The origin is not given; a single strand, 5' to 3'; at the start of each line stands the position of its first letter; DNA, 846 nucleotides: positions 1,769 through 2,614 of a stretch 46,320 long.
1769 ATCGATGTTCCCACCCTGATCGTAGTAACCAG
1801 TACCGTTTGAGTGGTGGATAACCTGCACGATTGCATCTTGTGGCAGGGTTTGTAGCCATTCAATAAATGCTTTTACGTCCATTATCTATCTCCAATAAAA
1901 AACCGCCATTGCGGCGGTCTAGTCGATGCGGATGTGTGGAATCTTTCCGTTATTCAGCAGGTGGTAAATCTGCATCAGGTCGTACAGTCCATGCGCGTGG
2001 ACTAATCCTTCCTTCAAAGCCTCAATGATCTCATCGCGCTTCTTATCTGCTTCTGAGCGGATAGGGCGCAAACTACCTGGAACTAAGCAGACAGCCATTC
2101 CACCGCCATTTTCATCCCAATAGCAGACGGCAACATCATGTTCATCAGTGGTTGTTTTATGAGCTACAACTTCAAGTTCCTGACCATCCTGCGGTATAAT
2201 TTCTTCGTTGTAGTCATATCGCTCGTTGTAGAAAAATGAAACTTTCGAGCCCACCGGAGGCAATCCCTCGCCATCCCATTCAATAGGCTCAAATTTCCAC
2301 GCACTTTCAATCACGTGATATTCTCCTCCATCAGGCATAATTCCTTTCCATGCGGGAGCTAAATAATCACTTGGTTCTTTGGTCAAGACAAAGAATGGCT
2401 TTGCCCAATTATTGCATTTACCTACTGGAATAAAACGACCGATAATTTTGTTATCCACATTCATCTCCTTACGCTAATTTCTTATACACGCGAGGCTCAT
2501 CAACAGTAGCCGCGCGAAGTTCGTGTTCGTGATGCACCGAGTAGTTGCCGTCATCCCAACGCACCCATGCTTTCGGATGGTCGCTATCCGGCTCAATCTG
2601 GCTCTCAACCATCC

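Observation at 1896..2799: Terminator-bounded two-gene moron (DUF2158-like plus an unknown 181-aa protein) near int/xis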

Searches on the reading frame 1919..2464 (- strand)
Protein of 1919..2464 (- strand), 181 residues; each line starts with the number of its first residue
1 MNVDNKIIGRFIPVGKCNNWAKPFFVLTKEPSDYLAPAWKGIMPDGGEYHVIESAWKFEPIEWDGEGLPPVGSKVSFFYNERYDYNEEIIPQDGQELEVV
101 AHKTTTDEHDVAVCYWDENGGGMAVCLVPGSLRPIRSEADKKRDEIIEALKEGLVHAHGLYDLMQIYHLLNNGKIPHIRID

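Call 4: search_protein_families(library=pfam, proteins=[window:1919-2464:-], max_evalue=0.1)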
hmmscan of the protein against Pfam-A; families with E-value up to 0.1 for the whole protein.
window:1919-2464:- (181 aa): 1 family
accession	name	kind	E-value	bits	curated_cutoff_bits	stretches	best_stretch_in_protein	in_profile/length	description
PF08776.16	VASP_tetra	-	0.062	13.3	25.8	0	135-154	15-34/36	VASP tetramerisation domain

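Call 5: search_protein_families(library=phrogs, proteins=[window:1919-2464:-], max_evalue=0.01)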
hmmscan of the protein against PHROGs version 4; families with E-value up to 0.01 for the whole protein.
window:1919-2464:- (181 aa): 2 families
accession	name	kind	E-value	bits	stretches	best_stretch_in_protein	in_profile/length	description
phrog_7798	-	unknown function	2.6e-32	113.6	1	62-181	96-220/221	-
phrog_3483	-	unknown function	1.3e-08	36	1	60-148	67-150/183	-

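Call 9: search_protein_families(library=pfam, proteins=[window:1919-2464:-], max_evalue=10)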
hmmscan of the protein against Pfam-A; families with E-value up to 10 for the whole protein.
window:1919-2464:- (181 aa): 1 family
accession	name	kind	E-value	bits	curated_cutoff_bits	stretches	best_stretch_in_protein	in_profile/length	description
PF08776.16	VASP_tetra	-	0.062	13.3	25.8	1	135-154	15-34/36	VASP tetramerisation domain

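Call 13: search_protein_families(library=ncbifam, proteins=[window:1919-2464:-], max_evalue=1)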
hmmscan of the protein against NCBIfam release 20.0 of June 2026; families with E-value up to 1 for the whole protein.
window:1919-2464:- (181 aa): 0 families

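Call 14: search_protein_families(library=padloc, proteins=[window:1919-2464:-], max_evalue=1)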
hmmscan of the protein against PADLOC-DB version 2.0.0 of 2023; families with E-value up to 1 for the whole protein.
window:1919-2464:- (181 aa): 0 families

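Call 15: search_solved_structures(query=window:1919-2464:-, max_evalue=10)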
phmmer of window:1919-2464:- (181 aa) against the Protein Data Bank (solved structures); distinct sequences matched with E-value up to 10: 2.
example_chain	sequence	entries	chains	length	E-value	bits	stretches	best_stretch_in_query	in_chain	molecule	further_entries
3jbh_E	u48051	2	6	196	0.55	13.1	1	105-173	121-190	MYOSIN 2 REGULATORY LIGHT CHAIN STRIATED MUSCLE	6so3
3dtp_E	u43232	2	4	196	1.7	11.5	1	105-173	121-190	Myosin II regulatory light chain | myosin regulatory light chain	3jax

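Call 17: find_homologous_proteins(query=window:1919-2464:-)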
Query window:1919-2464:- (181 aa): 359 proteins with E <= 0.001 among 453 candidates; the best 120 are listed.
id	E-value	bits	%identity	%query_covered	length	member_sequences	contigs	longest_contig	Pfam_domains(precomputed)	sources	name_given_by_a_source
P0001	7.2e-122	422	99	99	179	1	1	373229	-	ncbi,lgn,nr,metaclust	nr:hypothetical protein [Escherichia coli]|metaclust:status=active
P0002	1.1e-72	262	90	71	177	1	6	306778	-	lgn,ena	-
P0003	2.5e-60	222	64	99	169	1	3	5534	-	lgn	-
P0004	3.6e-55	205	74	71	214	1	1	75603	-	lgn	-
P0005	1.5e-52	196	73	71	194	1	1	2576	-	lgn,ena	-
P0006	1.2e-50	190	69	71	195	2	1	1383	-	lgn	-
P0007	2.2e-50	189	73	68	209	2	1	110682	-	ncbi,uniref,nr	ncbi:hypothetical protein L8Q54_15245 [Enterobacter kobei]|uniref:hypothetical protein n=1 Tax=Enter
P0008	7.4e-50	187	71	66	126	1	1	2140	-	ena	-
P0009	1.2e-49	187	75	63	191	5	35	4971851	-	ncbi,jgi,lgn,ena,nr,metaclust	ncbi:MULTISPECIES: hypothetical protein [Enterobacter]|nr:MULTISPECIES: hypothetical protein [Entero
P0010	2.1e-49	186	67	71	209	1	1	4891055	-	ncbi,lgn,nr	ncbi:hypothetical protein WP8W19C02_10240 [Enterobacter cloacae]|nr:hypothetical protein WP8W19C02_1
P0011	6.4e-49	184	72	66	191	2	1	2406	-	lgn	-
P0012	1.8e-48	183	71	66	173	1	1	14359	-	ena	-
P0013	2.3e-47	179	59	82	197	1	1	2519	-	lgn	-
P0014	3.2e-45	172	68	66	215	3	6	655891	-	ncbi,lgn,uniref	ncbi:hypothetical protein ACNQ05_11475 [Enterobacter cloacae complex sp.6701062]|uniref:hypothetical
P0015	9.6e-44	167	82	49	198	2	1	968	-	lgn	-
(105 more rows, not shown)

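Call 22: find_encoding_contigs(protein=window:1919-2464:-, flank=6000, max_places=6)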
Protein window:1919-2464:- (181 aa): no gene with exactly this product is on record in the collection.

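Call 23: find_encoding_contigs(protein=P0001, flank=8000, max_places=6)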
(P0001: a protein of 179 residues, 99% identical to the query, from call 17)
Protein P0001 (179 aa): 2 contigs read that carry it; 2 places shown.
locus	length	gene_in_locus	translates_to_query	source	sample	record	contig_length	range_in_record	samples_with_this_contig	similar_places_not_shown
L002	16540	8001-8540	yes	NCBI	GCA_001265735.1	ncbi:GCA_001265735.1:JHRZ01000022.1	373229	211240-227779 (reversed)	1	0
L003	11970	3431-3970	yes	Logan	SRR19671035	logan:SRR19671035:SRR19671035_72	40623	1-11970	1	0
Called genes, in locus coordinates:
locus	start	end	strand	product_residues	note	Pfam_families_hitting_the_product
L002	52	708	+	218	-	PF13560:HTH_31, PF01381:HTH_3, PF13443:HTH_26 (weak), PF00717:Peptidase_S24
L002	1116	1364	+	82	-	PF25694:N_peptide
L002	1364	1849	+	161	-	PF13392:HNH_3, PF00847:AP2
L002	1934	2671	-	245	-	PF13276:HTH_21, PF00665:rve, PF13683:rve_3, PF13333:rve_2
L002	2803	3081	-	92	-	PF01527:HTH_Tnp_1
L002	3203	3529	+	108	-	-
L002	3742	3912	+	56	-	-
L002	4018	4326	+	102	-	-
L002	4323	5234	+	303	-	PF03837:RecT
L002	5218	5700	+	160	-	PF05565:Sipho_Gp157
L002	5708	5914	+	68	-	-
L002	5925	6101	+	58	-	PF10930:DUF2737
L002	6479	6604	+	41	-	-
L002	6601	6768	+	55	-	PF13935:Ead_Ea22 (weak)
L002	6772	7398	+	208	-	PF04448:DUF551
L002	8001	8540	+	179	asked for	-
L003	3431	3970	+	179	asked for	-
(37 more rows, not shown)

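Call 24: find_encoding_contigs(protein=P0002, flank=6000, max_places=4)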
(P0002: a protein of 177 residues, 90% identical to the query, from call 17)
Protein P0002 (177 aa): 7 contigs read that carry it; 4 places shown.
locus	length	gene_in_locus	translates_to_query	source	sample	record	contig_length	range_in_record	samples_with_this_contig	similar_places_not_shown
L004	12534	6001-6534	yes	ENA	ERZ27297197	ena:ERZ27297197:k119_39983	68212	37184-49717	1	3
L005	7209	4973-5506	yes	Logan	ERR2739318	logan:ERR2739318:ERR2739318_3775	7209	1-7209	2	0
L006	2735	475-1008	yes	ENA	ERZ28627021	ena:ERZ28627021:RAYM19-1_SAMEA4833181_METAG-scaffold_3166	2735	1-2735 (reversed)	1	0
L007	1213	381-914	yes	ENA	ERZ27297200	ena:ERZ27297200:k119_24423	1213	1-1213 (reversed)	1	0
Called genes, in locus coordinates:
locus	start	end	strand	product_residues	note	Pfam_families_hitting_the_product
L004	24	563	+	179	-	PF13392:HNH_3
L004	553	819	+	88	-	PF27050:Phage_P22_Y8K6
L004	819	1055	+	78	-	-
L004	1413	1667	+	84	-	-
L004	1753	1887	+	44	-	PF02061:Lambda_CIII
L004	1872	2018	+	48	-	PF06301:Lambda_Kil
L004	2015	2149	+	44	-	-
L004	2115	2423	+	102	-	-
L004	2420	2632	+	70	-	-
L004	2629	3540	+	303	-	PF03837:RecT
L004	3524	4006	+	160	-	PF05565:Sipho_Gp157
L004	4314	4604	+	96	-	-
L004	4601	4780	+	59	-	PF10930:DUF2737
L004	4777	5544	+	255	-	-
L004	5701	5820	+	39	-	-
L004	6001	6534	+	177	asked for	-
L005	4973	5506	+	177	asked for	-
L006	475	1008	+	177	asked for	-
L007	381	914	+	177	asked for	-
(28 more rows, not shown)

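Call 29: predict_structure(alignment_id=A2)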
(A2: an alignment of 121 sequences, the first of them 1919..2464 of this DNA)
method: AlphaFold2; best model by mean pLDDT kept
length: 181 residues; sequences in the alignment: 121
mean_pLDDT: 79.7   pTM: 0.58
mean pLDDT of the five models: 79.7, 76.9, 76.3, 70.0, 69.8
residues with pLDDT >= 90: 4; 70-90: 155; 50-70: 19; < 50: 3
segments of 3 or more residues with pLDDT < 50: 1-3
pLDDT, mean of each block of 10 residues (from residue 1): 59 78 81 83 85 84 81 85 74 86 85 80 82 82 81 71 82 76 64
secondary structure, 60 per line:
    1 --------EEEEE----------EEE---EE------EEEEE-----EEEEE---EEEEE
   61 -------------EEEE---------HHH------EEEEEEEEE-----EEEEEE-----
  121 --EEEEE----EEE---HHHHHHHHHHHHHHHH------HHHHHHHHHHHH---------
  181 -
elements in order: E9-13 E24-26 E38-42 E48-52 E56-60 E74-77 E96-104 E110-115 E123-127 E132-134 H138-153 H160-171

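Call 31: find_related_loci(query=A2, collection=genome_contigs, flank=5000)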
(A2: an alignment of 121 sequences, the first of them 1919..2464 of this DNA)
Query A2 (181 aa) in genome_contigs; peptide patterns used: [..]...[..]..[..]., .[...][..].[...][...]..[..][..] (x = any residue, [..] = any of these).
151 stretches matched a pattern; 24 encode a relative of the query (tblastn E <= 1e-3); 24 distinct loci.
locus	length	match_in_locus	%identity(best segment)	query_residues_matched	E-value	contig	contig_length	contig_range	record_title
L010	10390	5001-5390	38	40-181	5e-16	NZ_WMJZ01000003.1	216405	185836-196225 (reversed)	Intestinirhabdus alba strain BIT-B35 Scaffold3, whole genome shotgun sequence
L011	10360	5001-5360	29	59-181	6e-11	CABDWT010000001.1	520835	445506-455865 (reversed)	Phytobacter ursingii strain ATCC27989T genome assembly, contig: ATCC27989T_contig_1, whole genome shotgun sequence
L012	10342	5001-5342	29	61-180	7e-10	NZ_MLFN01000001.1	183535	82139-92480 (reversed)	Pantoea conspicua strain LMG 24534 Contig0001_, whole genome shotgun sequence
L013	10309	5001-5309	31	63-181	9e-10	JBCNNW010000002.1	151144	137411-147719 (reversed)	MAG: Pseudescherichia sp. isolate SMAGNO111 Contig2, whole genome shotgun sequence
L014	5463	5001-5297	31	61-180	2e-9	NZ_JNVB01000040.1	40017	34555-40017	Erwinia oleae strain DAPP-PG531 contig40, whole genome shotgun sequence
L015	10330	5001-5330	30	62-181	1e-8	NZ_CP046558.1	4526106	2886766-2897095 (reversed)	Pantoea stewartii subsp. stewartii strain ATCC 8199 chromosome, complete genome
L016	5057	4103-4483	28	49-180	4e-8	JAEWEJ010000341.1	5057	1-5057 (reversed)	MAG: Actinomycetes bacterium isolate OH_PBlB_14 k127_109824, whole genome shotgun sequence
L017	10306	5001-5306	33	63-180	8e-8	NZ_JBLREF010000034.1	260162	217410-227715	Erwinia tasmaniensis strain PPS120 PPS120_S155_L001_(paired)_contig_34, whole genome shotgun sequence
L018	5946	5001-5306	28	63-181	2e-7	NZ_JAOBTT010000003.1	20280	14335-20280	Pantoea eucrina strain OsEp_Plm_30P10 Scaffold_3, whole genome shotgun sequence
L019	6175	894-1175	32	63-180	2e-7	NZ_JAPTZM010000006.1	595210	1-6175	Atlantibacter subterraneus strain FRCl NG-17308_subterranea_lib283092_6123_2_1_contig_7, whole genome shotgun sequence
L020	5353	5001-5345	30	62-181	4e-7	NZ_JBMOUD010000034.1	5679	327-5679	Rouxiella sp. Mn2063 NODE_34_length_5679_cov_297.418065, whole genome shotgun sequence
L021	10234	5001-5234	35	62-152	1e-6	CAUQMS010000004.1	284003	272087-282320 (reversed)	MAG TPA_asm: uncultured Enterobacterales bacterium isolate ERR9969103_bin.4_MetaWRAP_v1.3_MAG genome assembly, contig: E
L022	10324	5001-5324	33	61-180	1e-11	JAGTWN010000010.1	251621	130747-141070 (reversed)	Candidatus Pantoea haifensis isolate EnvH contig_9, whole genome shotgun sequence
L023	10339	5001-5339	32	45-161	2e-8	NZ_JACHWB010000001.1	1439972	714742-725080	Microvirga lupini strain AT3.9 Ga0372452_01, whole genome shotgun sequence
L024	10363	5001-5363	27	48-181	4e-6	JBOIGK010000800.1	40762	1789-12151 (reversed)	MAG: Advenella sp. isolate M3-B3_metawrap_bin.6 k127_139719, whole genome shotgun sequence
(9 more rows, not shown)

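Call 33: search_dna_similar(query=window:1919-2458:-, collection=phages, mode=protein, max_rows=40, rows=spread)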
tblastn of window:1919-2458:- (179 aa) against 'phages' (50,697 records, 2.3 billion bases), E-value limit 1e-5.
Records with a match: 89; places in all: 89; records where one place covers at least 80% of the query: 1.
Best place of each record, by identity: <60% 89.
By first word of the organism name: Escherichia 64; Salmonella 7; Klebsiella 7; Phapecoctavirus 3; Pantoea 2; Flyfo 2; Acinetobacter 1; Campylobacter 1; Shigella 1; Dompiswa 1.
By host as written in the record: Escherichia coli 15; Escherichia coli K-12 MG1655 10; - 8; Klebsiella pneumoniae 5; Escherichia coli EC3.18 4; Salmonella sp. 3; Escherichia coli O177 3; Escherichia coli STEC O179 2; and 28 more.
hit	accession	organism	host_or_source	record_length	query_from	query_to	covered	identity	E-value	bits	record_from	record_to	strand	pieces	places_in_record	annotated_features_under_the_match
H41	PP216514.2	Salmonella phage PHA46_2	Salmonella enterica subsp. enterica ...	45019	38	179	79%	43.8%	8e-32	125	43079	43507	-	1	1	hypothetical protein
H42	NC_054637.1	Escherichia phage vB_EcoS Sa179lw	Escherichia coli STEC O179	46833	61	179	66%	50.4%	1e-30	122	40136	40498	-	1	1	hypothetical protein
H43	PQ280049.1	Escherichia phage HC8A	Escherichia coli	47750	61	179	66%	49.6%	5e-31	123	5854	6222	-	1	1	hypothetical protein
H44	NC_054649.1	Escherichia phage vB_EcoS_swi2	-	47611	61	179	66%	48.8%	6e-33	129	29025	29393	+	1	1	hypothetical protein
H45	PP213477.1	Escherichia phage vB_Eco_ZCEC08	Escherichia coli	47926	61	179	66%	48.0%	9e-30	119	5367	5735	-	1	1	hypothetical protein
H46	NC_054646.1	Salmonella phage VB_StyS_BS5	Salmonella sp.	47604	61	179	66%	47.2%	3e-30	120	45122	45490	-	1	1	hypothetical protein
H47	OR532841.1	Klebsiella phage RCIP0047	Klebsiella pneumoniae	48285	55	150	54%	47.5%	1e-22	99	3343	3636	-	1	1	hypothetical protein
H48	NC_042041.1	Klebsiella phage vB_KpnM_KpV79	Klebsiella pneumoniae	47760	55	160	59%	42.2%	8e-18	86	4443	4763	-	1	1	hypothetical protein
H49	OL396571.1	Pantoea phage PdC23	Pantoea dispersa LMG2603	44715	61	179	66%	36.1%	2e-15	79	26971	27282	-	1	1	hypothetical protein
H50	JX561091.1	Escherichia phage phAPEC8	Escherichia coli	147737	66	175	61%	35.7%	7e-11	66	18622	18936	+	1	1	hypothetical protein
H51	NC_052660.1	Escherichia phage tuntematon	Escherichia coli K-12 MG1655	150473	66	175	61%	35.7%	7e-11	66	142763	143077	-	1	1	hypothetical protein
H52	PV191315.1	Escherichia phage vB_EcoM-P3322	Escherichia coli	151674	66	175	61%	35.7%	1e-10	65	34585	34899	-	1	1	hypothetical protein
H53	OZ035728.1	Phapecoctavirus 536P1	-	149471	66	175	61%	34.8%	6e-11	66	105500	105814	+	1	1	record has no annotation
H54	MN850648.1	Escherichia phage anhysbys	Escherichia coli K-12 MG1655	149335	66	175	61%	34.8%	1e-10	65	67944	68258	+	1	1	hypothetical protein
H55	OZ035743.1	Phapecoctavirus DIJ07P1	-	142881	66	175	61%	34.8%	1e-10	65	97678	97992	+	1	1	record has no annotation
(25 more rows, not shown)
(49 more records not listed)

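Call 35: fold_search(model_id=the predicted structure, library=viral)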
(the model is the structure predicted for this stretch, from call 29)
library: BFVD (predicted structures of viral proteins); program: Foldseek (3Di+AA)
matches with E <= 10: 1348; with E <= 0.001: 10
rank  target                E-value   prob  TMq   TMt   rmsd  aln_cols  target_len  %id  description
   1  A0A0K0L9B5            1.2e-06  1.00  0.37  0.23  14.3       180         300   20  Uncharacterized protein [Pseudomonas phage vB_PaeM_PS24]
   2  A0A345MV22            5.6e-06  1.00  0.37  0.27  11.2       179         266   21  (no name in the UniProt tables at hand)
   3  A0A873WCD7            2.1e-04  1.00  0.31  0.39   9.2       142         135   11  (no name in the UniProt tables at hand)
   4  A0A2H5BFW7            2.1e-04  1.00  0.43  0.33  12.9       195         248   16  (no name in the UniProt tables at hand)
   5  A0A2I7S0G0            2.9e-04  1.00  0.45  0.66   3.9       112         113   17  (no name in the UniProt tables at hand)
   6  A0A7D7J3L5            3.7e-04  1.00  0.35  0.55   5.6       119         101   21  (no name in the UniProt tables at hand)
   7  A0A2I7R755            4.1e-04  1.00  0.48  0.47   7.2       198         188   19  (no name in the UniProt tables at hand)
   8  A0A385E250            4.1e-04  1.00  0.32  0.28  12.3       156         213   18  (no name in the UniProt tables at hand)
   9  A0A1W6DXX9            5.2e-04  1.00  0.30  0.43  10.9       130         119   12  Uncharacterized protein [Aeromonas phage phiA8-29]
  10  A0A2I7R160            5.5e-04  1.00  0.35  0.34   6.1       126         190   17  (no name in the UniProt tables at hand)
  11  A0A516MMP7            1.0e-03  1.00  0.34  0.32   7.6       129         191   22  (no name in the UniProt tables at hand)
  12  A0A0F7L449            1.9e-03  1.00  0.34  0.39  15.9       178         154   13  Uncharacterized protein [uncultured marine virus]
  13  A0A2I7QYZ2            2.4e-03  1.00  0.44  0.37  12.6       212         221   10  (no name in the UniProt tables at hand)
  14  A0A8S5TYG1            2.4e-03  0.99  0.30  0.22  12.2       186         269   16  Uncharacterized protein [Myoviridae sp. ctPkm1]
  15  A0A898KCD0            2.8e-03  0.96  0.24  0.13  13.3       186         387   10  (no name in the UniProt tables at hand)
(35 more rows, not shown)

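Call 42: find_related_loci(query=A2, collection=viral_contigs, flank=4000)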
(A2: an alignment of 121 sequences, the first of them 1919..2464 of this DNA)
Query A2 (181 aa) in viral_contigs; peptide patterns used: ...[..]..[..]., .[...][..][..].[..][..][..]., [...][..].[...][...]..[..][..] (x = any residue, [..] = any of these).
599 stretches matched a pattern (row limit reached: there are more); 180 encode a relative of the query (tblastn E <= 1e-3); the best 80 are kept; 80 distinct loci.
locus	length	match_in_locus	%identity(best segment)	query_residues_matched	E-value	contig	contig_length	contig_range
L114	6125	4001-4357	75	62-175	5e-53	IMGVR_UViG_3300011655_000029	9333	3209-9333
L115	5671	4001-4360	56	59-181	1e-41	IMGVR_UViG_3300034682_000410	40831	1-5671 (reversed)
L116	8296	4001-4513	44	3-181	3e-39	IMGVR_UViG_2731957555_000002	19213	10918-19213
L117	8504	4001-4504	45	14-181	4e-38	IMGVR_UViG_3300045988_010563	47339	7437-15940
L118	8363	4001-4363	50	63-181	3e-34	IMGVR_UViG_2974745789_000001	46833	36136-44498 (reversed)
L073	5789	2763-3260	42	5-181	8e-34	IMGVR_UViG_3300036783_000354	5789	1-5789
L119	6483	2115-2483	47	63-181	1e-33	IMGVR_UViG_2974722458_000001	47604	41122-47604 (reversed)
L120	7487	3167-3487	59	62-181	8e-33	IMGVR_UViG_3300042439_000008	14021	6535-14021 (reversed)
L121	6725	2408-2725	47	59-162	8e-26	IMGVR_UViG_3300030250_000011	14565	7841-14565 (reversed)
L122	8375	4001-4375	44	63-180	1e-25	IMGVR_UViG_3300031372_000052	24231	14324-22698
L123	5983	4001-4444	36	39-180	3e-18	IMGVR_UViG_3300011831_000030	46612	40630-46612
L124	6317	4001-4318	37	62-180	3e-16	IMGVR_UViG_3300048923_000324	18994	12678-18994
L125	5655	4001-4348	36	53-164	3e-15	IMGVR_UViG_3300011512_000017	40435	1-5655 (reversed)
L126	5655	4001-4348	36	53-164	3e-15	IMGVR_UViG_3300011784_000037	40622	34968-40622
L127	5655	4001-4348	36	53-164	3e-15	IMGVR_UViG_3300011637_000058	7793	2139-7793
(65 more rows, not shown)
